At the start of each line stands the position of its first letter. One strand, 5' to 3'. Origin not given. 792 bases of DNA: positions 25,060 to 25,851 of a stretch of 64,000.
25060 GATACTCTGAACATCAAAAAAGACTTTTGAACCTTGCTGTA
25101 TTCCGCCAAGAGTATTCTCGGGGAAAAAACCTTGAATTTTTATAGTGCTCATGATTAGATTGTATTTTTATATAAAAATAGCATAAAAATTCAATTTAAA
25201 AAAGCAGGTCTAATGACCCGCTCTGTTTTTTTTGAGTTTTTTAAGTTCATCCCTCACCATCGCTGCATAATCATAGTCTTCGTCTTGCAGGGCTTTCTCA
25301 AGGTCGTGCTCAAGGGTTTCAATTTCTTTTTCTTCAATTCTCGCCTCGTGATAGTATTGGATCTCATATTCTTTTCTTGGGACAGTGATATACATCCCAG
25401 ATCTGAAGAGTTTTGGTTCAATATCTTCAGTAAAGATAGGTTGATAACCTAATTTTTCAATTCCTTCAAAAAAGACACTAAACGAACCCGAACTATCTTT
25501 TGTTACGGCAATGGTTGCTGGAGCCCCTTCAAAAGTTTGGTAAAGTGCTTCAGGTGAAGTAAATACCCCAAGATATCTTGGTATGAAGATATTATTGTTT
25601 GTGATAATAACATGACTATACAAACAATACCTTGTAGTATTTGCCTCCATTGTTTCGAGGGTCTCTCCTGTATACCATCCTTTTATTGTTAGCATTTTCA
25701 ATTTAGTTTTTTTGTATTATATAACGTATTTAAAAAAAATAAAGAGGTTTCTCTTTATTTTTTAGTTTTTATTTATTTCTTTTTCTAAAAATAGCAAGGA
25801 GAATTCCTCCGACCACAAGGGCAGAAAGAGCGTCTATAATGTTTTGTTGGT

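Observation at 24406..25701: Tandem paralogous unknown proteins with C-terminal UVR-like motifs, plus a small acidic protein, immediately upstream of the T-box-mrr-aspS unit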

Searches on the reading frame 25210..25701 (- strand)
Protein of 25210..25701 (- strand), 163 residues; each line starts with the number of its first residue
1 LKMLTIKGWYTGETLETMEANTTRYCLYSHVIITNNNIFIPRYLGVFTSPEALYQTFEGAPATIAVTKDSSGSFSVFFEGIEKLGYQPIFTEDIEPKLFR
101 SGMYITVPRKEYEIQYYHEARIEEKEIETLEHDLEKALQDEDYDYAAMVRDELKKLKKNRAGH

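Call 4: search_protein_families(library=pfam, proteins=[window:25210-25701:-], max_evalue=1)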
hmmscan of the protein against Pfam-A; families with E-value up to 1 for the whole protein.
window:25210-25701:- (163 aa): 3 families
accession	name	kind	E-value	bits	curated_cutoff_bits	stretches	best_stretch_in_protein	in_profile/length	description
PF02151.25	UVR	-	0.00016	21.8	21.5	1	124-158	1-35/36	UvrB/uvrC motif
PF25588.1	DUF7934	-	0.0017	18.2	30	1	123-161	177-215/333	Family of unknown function (DUF7934)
PF14099.13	Polysacc_lyase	-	0.13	12.5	29.9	1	64-118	152-207/210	Polysaccharide lyase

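Call 5: search_protein_families(library=ncbifam, proteins=[window:25210-25701:-], max_evalue=1)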
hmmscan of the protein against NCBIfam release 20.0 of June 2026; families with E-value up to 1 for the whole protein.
window:25210-25701:- (163 aa): 4 families
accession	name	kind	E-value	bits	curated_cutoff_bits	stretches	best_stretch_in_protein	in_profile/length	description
NF053706.1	PrRKinActvMcsABac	equivalog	5.4e-05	23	210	1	123-160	137-174/182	protein-arginine kinase activator protein McsA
TIGR00631.1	uvrb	equivalog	0.0051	15.1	750.1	1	120-157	621-658/658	excinuclease ABC subunit UvrB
NF003673.1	PRK05298.1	equivalog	0.0094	14.3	743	1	117-158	611-652/653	excinuclease ABC subunit UvrB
NF001824.0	PRK00558.1-5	equivalog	0.089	11.1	451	1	124-158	208-242/652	excinuclease ABC subunit UvrC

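Call 6: search_protein_families(library=padloc, proteins=[window:25210-25701:-], max_evalue=1)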
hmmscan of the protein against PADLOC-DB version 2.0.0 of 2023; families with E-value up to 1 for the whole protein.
window:25210-25701:- (163 aa): 0 families

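Call 8: search_solved_structures(query=window:25210-25701:-, max_evalue=10, show_alignments=2)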
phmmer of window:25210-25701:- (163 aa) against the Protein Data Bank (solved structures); distinct sequences matched with E-value up to 10: 8.
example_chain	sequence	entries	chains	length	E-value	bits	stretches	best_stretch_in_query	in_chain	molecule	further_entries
7sh3_A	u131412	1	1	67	0.091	15.6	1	122-157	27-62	Synthetic VirB8 Miniprotein Binder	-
2d7d_B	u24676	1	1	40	0.13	15.1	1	124-158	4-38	40-mer from UvrABC system protein B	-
2nmv_B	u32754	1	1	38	0.21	14.4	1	124-157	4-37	UvrABC system protein B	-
9mdm_A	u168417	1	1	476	0.63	12.9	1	109-150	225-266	Bacterial Ig-like domain protein C0362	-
9arc_A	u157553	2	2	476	0.72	12.7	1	109-150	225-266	Bacterial Ig-like domain protein C0362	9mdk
9mdo_A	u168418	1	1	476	0.73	12.6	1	109-150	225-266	Bacterial Ig-like domain protein C0362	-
8wtb_B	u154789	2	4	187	1.1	12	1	125-158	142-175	Protein-arginine kinase activator protein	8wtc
6emw_C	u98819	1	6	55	2.5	10.9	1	124-159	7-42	Class III stress response-related ATPase, AAA+ superfamily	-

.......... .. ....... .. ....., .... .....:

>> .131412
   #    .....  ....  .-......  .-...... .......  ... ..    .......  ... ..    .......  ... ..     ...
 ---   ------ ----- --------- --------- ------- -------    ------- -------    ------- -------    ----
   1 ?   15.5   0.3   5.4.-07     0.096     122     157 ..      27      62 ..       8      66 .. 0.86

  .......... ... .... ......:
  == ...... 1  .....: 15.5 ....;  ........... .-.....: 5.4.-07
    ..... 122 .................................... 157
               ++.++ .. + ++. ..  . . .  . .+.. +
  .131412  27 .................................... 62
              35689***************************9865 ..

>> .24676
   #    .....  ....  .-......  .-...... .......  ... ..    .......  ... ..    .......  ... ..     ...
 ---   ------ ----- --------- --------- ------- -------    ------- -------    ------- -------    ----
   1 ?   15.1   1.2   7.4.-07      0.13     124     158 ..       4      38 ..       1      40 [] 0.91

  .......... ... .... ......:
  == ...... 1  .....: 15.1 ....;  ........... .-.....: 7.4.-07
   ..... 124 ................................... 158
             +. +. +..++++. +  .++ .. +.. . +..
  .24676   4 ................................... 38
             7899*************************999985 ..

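Call 9: find_homologous_proteins(query=window:25210-25701:-, max_evalue=0.01)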
Query window:25210-25701:- (163 aa): 3 proteins with E <= 0.01 among 40 candidates.
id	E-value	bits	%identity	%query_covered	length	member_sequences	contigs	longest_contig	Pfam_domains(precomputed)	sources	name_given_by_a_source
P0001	5.8e-103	359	100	99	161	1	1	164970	-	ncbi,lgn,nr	ncbi:MAG: UvrB/UvrC motif-containing protein [Candidatus Pacebacteria bacterium]|nr:UvrB/UvrC motif-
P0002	3.1e-92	324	90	99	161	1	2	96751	-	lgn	-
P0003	1.1e-86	306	84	99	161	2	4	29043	PF02151.26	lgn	-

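Call 15: find_encoding_contigs(protein=P0002, flank=6000, max_places=4)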
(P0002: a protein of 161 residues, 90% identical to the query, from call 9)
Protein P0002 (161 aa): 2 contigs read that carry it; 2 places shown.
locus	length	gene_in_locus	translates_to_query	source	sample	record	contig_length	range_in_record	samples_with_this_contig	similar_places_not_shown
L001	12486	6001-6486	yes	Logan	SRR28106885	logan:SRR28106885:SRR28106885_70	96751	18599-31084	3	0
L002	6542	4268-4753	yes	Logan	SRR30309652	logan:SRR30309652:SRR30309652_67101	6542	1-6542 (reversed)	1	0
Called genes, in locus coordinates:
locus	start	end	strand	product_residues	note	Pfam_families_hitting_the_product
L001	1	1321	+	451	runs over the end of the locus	PF02874:ATP-synt_ab_N, PF00006:ATP-synt_ab, PF22919:ATP-synt_VA_C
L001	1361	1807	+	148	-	PF02823:ATP-synt_DE_N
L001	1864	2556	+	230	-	PF04402:SIMPL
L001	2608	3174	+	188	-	PF00293:NUDIX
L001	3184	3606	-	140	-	PF23477:zf_Tbcl_2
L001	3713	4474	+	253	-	PF08032:SpoU_sub_bind, PF00588:SpoU_methylase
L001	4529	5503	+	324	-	PF00579:tRNA-synt_1b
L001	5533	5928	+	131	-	-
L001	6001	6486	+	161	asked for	-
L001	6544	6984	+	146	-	-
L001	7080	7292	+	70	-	-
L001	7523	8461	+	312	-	PF18899:DUF5655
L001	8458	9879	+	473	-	PF01336:tRNA_anti-codon, PF00152:tRNA-synt_2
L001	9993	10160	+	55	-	-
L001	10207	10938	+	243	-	PF02616:SMC_ScpA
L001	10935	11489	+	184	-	PF04079:SMC_ScpB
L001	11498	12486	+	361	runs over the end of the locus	PF00953:Glycos_transf_4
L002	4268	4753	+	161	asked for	-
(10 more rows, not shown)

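Call 16: find_encoding_contigs(protein=P0003, flank=6000, max_places=4)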
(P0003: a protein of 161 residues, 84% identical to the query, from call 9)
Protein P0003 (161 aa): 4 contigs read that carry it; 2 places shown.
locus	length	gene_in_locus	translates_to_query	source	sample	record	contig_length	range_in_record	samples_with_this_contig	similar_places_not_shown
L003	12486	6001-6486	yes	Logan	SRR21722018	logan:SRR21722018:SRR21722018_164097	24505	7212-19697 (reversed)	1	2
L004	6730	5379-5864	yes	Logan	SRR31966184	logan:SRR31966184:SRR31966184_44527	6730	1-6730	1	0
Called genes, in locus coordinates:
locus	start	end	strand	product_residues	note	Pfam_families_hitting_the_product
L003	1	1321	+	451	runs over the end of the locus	PF02874:ATP-synt_ab_N, PF00006:ATP-synt_ab, PF22919:ATP-synt_VA_C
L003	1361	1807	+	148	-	PF02823:ATP-synt_DE_N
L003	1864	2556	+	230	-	PF04402:SIMPL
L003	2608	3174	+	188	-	PF00293:NUDIX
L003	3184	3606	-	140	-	PF23477:zf_Tbcl_2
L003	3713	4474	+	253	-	PF08032:SpoU_sub_bind, PF00588:SpoU_methylase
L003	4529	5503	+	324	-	PF00579:tRNA-synt_1b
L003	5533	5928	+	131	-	-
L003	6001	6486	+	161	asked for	PF02151:UVR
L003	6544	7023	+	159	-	-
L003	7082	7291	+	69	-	-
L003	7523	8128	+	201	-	-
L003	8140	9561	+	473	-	PF01336:tRNA_anti-codon, PF00152:tRNA-synt_2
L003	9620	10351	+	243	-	PF02616:SMC_ScpA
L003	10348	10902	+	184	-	PF04079:SMC_ScpB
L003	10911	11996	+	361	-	PF00953:Glycos_transf_4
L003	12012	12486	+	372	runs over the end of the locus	PF01098:FTSW_RODA_SPOVE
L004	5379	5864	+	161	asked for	PF02151:UVR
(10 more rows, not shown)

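Call 21: search_protein_families(library=phrogs, proteins=[window:25210-25701:-], max_evalue=1)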
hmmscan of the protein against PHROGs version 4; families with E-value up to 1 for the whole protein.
window:25210-25701:- (163 aa): 2 families
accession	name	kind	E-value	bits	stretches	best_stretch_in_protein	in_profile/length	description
phrog_1217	-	tail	0.025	15.8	1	109-146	61-97/125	tail protein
phrog_20356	-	unknown function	0.042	14.8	1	45-116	31-100/103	-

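Call 25: find_homologous_proteins(query=A3, max_evalue=10)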
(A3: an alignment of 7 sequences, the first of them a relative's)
Query A3 (7 sequences) (161 aa, profile of the alignment): 7 proteins with E <= 10 among 1689 candidates.
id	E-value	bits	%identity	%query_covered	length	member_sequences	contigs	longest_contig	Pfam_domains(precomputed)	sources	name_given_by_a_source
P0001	5.4e-66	240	100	100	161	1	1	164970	-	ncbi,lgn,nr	ncbi:MAG: UvrB/UvrC motif-containing protein [Candidatus Pacebacteria bacterium]|nr:UvrB/UvrC motif-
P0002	1.0e-65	239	90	100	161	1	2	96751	-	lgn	-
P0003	4.8e-63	230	84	100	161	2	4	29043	PF02151.26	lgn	-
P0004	1.3e-61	225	26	94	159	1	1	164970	-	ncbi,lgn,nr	ncbi:MAG: hypothetical protein PHC89_00600 [Candidatus Pacebacteria bacterium]|nr:hypothetical prote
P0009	1.6e-61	225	18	78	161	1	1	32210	PF02151.26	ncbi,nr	ncbi:MAG: UvrB/UvrC motif-containing protein [Candidatus Pacebacteria bacterium]|nr:UvrB/UvrC motif-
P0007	8.4e-59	216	34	20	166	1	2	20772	-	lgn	-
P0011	1.9e+0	26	44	20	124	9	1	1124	PF02151.26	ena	-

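Call 36: predict_structure(alignment_id=A3)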
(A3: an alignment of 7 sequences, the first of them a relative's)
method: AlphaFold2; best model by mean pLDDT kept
length: 161 residues; sequences in the alignment: 7
mean_pLDDT: 75.9   pTM: 0.54
mean pLDDT of the five models: 75.9, 75.6, 75.1, 73.2, 72.1
residues with pLDDT >= 90: 29; 70-90: 79; 50-70: 41; < 50: 12
segments of 3 or more residues with pLDDT < 50: 1-5, 114-117
pLDDT, mean of each block of 10 residues (from residue 1): 52 90 86 80 87 73 87 76 60 60 75 51 83 93 92 73 40
secondary structure, 60 per line:
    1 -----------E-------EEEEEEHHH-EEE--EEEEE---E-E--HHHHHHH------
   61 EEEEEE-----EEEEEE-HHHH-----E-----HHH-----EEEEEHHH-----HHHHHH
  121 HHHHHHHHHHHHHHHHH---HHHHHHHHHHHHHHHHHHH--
elements in order: E20-25 E30-32 E35-39 H48-54 E61-66 E72-77 H79-82 E102-106 H115-137 H141-159

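Call 40: fold_search(model_id=the predicted structure, library=pdb)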
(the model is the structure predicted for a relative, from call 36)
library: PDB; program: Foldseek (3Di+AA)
matches with E <= 10: 230; with E <= 0.001: 0
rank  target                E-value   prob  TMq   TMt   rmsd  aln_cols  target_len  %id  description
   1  7tbn_A                3.0e-01  0.15  0.23  0.11  16.4       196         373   16  LOV2-DARPIN fusion : D11 (released 2023-07-05)
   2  7tal                  3.2e-01  0.21  0.23  0.19  14.6       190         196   10  LOV2-DARPIN fusion : D4_deltaDARP (released 2023-07-05)
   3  8wtb_B                5.3e-01  0.57  0.26  0.41  14.5        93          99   20  Crystal structure of McsA/McsB complex truncated by chymotrypsin (released 2024-05-08)
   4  8wtc_B                8.2e-01  0.51  0.26  0.42  13.6        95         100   17  Crystal structure of McsB kinase domain complexed with McsA. (released 2024-05-08)
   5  6vrb_C                8.8e-01  0.14  0.25  0.18  17.1       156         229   11  Cryo-EM structure of AcrVIA1-Cas13(crRNA) complex (released 2020-06-10)
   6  6hgc_B                9.9e-01  0.21  0.26  0.18  12.6       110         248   12  Structure of Calypso in complex with DEUBAD of ASX (released 2019-01-23)
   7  7tbq_A                1.1e+00  0.12  0.21  0.09  12.7       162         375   12  LOV2-DARPIN fusion : D7 (released 2023-07-05)
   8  9beb_E                1.1e+00  0.05  0.12  0.25  12.5       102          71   13  Tungstate binding protein (Tungbindin) from Eubacterium limosum with eight Tungstates bound (released 2024-09-04)
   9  9bed_A                1.1e+00  0.05  0.13  0.24  12.3       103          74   14  Tungstate binding protein (Tungbindin) from Eubacterium limosum with eight molybdates bound (released 2024-09-04)
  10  7tbn_B                1.1e+00  0.28  0.24  0.10  15.1       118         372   14  LOV2-DARPIN fusion : D11 (released 2023-07-05)
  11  4ic5_A                1.1e+00  0.08  0.16  0.13  10.6        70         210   10  Crystal structure of Deg5 (released 2013-05-01)
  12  9beb_A                1.1e+00  0.05  0.13  0.26  12.4       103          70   14  Tungstate binding protein (Tungbindin) from Eubacterium limosum with eight Tungstates bound (released 2024-09-04)
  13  8wtc_D                1.2e+00  0.35  0.25  0.40  12.5        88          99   23  Crystal structure of McsB kinase domain complexed with McsA. (released 2024-05-08)
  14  7drm_B                1.2e+00  0.09  0.16  0.10  10.6        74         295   14  Structure of ATP-grasp ligase PsnB complexed with minimal precursor, Mg, and ADP (released 2021-09-08)
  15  6vbu_2                1.4e+00  0.10  0.24  0.06  19.1       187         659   12  Structure of the bovine BBSome complex (released 2020-01-29)
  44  1e52_MODEL_1_A        3.7e+00  0.72  0.23  0.62   1.1        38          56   26  Solution structure of Escherichia coli UvrB C-terminal domain (released 2001-07-12)
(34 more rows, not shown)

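Call 47: fold_search(model_id=the predicted structure, library=viral)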
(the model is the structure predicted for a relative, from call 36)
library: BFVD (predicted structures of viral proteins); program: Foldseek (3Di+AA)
matches with E <= 10: 395; with E <= 0.001: 0
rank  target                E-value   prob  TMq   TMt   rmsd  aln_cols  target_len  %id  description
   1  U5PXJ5                1.4e-03  1.00  0.41  0.66   2.9        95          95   10  Uncharacterized protein [Clavibacter phage CN1A]
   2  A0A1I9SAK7            1.1e-02  1.00  0.39  0.46   4.6       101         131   13  Uncharacterized protein [Rhodococcus phage Weasels2]
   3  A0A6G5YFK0            1.6e-02  1.00  0.40  0.41   3.8       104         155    9  (no name in the UniProt tables at hand)
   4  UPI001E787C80         1.7e-02  0.60  0.25  0.28  16.6       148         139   14  (no name look-up for this kind of identifier)
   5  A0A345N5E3            1.3e-01  0.33  0.21  0.28   9.9       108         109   12  (no name in the UniProt tables at hand)
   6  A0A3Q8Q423            1.5e-01  0.35  0.20  0.26   9.0        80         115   12  (no name in the UniProt tables at hand)
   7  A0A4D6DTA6            2.3e-01  0.35  0.22  0.28  13.8        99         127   17  (no name in the UniProt tables at hand)
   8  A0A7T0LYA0            2.6e-01  0.10  0.19  0.09  21.5       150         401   13  (no name in the UniProt tables at hand)
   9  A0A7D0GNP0            3.0e-01  0.23  0.26  0.28  18.2       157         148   12  (no name in the UniProt tables at hand)
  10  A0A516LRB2            4.7e-01  0.14  0.23  0.26  14.9       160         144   12  (no name in the UniProt tables at hand)
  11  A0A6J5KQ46            5.3e-01  0.05  0.13  0.20  19.3        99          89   11  Uncharacterized protein [uncultured Caudovirales phage]
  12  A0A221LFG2            5.6e-01  0.30  0.25  0.05  19.9       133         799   14  Uncharacterized protein (Fragment) [Caledonia beadlet anemone sobemo-like virus 1]
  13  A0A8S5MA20            6.0e-01  0.38  0.27  0.21  14.1       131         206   17  Uncharacterized protein [Siphoviridae sp. ctrG012]
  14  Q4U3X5                6.8e-01  0.07  0.16  0.12  15.9        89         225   12  Hemagglutinin-neuraminidase (Fragment) [Avian paramyxovirus 1]
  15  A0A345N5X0            7.2e-01  0.13  0.18  0.13  10.9        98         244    8  (no name in the UniProt tables at hand)
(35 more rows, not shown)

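Call 49: find_related_loci(query=A3, collection=genome_contigs, flank=8000)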
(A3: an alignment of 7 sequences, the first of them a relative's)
Query A3 (161 aa) in genome_contigs; peptide patterns used: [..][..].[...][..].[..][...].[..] (x = any residue, [..] = any of these).
128 stretches matched a pattern, but none encodes a relative of the query by tblastn (E <= 1e-3).

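Call 53: search_protein_families(library=pfam, alignment_id=A3, max_evalue=1)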
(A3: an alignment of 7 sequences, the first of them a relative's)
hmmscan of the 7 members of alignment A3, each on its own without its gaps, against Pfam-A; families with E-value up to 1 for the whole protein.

A. member 1, P0001 (161 aa): 3 families
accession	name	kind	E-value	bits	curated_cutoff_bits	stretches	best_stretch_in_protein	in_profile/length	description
PF02151.25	UVR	-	0.00015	21.8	21.5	1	122-156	1-35/36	UvrB/uvrC motif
PF25588.1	DUF7934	-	0.0016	18.2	30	1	121-159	177-215/333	Family of unknown function (DUF7934)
PF14099.13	Polysacc_lyase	-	0.13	12.5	29.9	1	62-116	152-207/210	Polysaccharide lyase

B. families by the number of members that match (of 7 scanned): 7 families
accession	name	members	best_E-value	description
PF02151.25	UVR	5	4.9e-09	UvrB/uvrC motif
PF25588.1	DUF7934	2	0.0016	Family of unknown function (DUF7934)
PF14956.11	DUF4505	1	0.0025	Domain of unknown function (DUF4505)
PF11770.13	GAPT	1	0.077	GRB2-binding adapter (GAPT)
PF14099.13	Polysacc_lyase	1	0.13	Polysaccharide lyase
PF22414.1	Hia_Tpr_ring_dom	1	0.18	Trimeric autotransporter adhesin, Trp ring domain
PF10279.14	Latarcin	1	0.86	Latarcin precursor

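Call 69: search_dna_similar(query=window:25210-25695:-, collection=phages, mode=protein, max_evalue=1, max_rows=10)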
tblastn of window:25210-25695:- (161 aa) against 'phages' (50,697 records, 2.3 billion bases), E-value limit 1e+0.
Records with a match: 2; places in all: 2; records where one place covers at least 80% of the query: 0.
Best place of each record, by identity: <60% 2.
By first word of the organism name: uncultured 1; Listeria 1.
By host as written in the record: - 1; Listeria monocytogenes 1.
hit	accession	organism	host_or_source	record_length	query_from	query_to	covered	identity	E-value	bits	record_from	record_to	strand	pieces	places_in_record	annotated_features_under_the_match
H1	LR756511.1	uncultured phage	metagenomic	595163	123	159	23%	45.9%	3e-1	37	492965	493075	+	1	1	record has no annotation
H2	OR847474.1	Listeria phage LM 4-11-1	Listeria monocytogenes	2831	125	161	23%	43.2%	8e-1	35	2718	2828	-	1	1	record has no annotation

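Call 72: search_protein_families(library=pfam, proteins=[L001:7523-8461:+, L003:7523-8128:+], max_evalue=0.01)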
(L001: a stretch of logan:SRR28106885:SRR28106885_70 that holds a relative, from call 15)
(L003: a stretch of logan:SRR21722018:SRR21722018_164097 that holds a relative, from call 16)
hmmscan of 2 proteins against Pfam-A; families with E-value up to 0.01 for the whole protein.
L001:7523-8461:+ (312 aa): 3 families
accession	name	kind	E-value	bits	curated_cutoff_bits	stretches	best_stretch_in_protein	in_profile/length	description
PF18899.5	DUF5655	-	3.9e-13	49.9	24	1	197-304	4-104/109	Domain of unknown function (DUF5655)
PF14082.12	SduA_C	-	0.0026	18.4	27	1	12-84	9-65/159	Shedu protein SduA, C-terminal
PF01939.22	NucS_C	-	0.0037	17.7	24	0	24-76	4-57/124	Endonuclease NucS C-terminal domain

L003:7523-8128:+ (201 aa): 0 families

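Call 73: search_protein_families(library=padloc, proteins=[L001:7523-8461:+, L003:7523-8128:+], max_evalue=0.01)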
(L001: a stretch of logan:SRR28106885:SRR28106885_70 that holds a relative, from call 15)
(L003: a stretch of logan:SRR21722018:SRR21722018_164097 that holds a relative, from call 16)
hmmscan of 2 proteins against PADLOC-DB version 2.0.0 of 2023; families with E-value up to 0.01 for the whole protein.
L001:7523-8461:+ (312 aa): 4 families
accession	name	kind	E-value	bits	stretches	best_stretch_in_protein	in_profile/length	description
PDLC04945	PDC-S18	-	3.7e-71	237.9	1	1-306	1-301/302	-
PDLC04946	PDC-S18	-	2.4e-41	140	1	2-306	22-320/365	-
PDLC04909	PDC-S11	-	8.1e-06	23.6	1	1-77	1-85/347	-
PDLC04916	PDC-S11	-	0.0011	16.2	1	5-85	9-90/358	-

L003:7523-8128:+ (201 aa): 0 families
